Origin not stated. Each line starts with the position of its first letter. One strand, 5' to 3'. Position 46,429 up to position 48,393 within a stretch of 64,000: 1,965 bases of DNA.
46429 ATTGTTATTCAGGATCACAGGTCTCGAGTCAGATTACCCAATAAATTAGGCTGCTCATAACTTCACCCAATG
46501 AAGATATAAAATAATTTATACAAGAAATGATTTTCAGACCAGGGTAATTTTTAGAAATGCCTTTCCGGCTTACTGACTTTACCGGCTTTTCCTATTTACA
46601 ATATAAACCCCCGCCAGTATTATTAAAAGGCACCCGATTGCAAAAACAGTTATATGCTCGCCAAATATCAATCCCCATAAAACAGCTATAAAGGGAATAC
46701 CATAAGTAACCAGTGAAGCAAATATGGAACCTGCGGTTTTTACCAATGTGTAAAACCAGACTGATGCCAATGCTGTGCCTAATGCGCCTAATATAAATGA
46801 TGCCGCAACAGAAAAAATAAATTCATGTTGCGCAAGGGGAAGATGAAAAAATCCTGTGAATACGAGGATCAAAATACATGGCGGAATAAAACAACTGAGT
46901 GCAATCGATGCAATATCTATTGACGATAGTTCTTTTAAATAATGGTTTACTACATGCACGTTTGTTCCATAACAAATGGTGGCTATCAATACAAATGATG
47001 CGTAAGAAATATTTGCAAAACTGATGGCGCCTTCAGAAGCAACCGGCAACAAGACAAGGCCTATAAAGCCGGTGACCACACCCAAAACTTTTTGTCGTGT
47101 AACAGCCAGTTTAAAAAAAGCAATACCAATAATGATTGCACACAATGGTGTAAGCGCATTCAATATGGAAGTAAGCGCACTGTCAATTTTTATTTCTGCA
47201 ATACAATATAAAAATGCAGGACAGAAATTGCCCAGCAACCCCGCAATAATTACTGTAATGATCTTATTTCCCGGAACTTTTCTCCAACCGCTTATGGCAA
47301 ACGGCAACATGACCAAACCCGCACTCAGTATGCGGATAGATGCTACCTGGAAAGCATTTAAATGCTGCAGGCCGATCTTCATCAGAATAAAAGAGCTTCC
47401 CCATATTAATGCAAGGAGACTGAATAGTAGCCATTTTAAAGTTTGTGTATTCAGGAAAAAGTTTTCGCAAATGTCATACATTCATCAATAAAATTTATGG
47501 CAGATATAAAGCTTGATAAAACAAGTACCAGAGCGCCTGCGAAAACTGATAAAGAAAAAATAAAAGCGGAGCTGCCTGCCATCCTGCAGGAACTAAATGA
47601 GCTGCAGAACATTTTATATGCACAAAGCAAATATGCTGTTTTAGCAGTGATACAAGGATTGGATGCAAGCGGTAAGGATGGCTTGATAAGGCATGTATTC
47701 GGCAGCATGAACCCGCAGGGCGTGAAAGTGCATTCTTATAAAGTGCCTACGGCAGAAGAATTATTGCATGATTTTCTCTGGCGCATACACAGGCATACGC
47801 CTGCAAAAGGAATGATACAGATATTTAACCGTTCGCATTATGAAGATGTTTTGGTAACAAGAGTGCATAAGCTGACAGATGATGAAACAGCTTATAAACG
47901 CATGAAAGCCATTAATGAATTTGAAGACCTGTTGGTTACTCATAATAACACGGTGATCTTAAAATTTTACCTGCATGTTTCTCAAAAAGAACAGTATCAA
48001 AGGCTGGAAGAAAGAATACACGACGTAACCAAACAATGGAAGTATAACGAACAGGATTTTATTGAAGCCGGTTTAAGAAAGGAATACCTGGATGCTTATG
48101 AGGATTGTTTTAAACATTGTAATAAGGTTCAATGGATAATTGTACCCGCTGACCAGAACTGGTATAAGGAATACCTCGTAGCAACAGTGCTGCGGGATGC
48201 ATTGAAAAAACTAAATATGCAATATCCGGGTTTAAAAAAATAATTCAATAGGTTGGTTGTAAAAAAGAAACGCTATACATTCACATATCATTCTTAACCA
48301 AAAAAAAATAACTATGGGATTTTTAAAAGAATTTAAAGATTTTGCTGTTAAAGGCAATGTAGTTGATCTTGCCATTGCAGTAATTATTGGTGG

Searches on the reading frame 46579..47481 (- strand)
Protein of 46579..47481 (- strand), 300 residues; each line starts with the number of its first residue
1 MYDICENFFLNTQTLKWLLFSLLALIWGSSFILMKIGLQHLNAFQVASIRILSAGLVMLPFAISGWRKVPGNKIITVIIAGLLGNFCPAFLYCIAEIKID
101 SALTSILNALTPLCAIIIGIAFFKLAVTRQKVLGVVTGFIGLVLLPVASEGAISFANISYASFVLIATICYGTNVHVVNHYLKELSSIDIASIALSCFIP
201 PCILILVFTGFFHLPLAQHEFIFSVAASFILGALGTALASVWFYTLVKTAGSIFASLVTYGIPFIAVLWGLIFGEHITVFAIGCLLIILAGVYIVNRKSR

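Call 78: search_protein_families(library=pfam, proteins=[window:46579-47481:-], max_evalue=0.0001)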
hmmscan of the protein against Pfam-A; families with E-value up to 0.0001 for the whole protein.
window:46579-47481:- (300 aa): 1 family
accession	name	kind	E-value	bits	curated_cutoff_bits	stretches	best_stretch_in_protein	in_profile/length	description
PF00892.27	EamA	-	2.7e-31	109.1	28.2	2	18-145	5-133/135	EamA-like transporter family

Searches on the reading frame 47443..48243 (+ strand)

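Call 78: search_protein_families(library=pfam, proteins=[window:47443-48243:+], max_evalue=0.0001)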
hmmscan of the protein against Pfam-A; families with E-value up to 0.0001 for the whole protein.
window:47443-48243:+ (266 aa): 1 family
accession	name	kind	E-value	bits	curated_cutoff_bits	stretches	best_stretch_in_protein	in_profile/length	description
PF03976.20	PPK2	-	6.8e-58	196.4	22.3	1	35-259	2-226/229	Polyphosphate kinase 2 (PPK2)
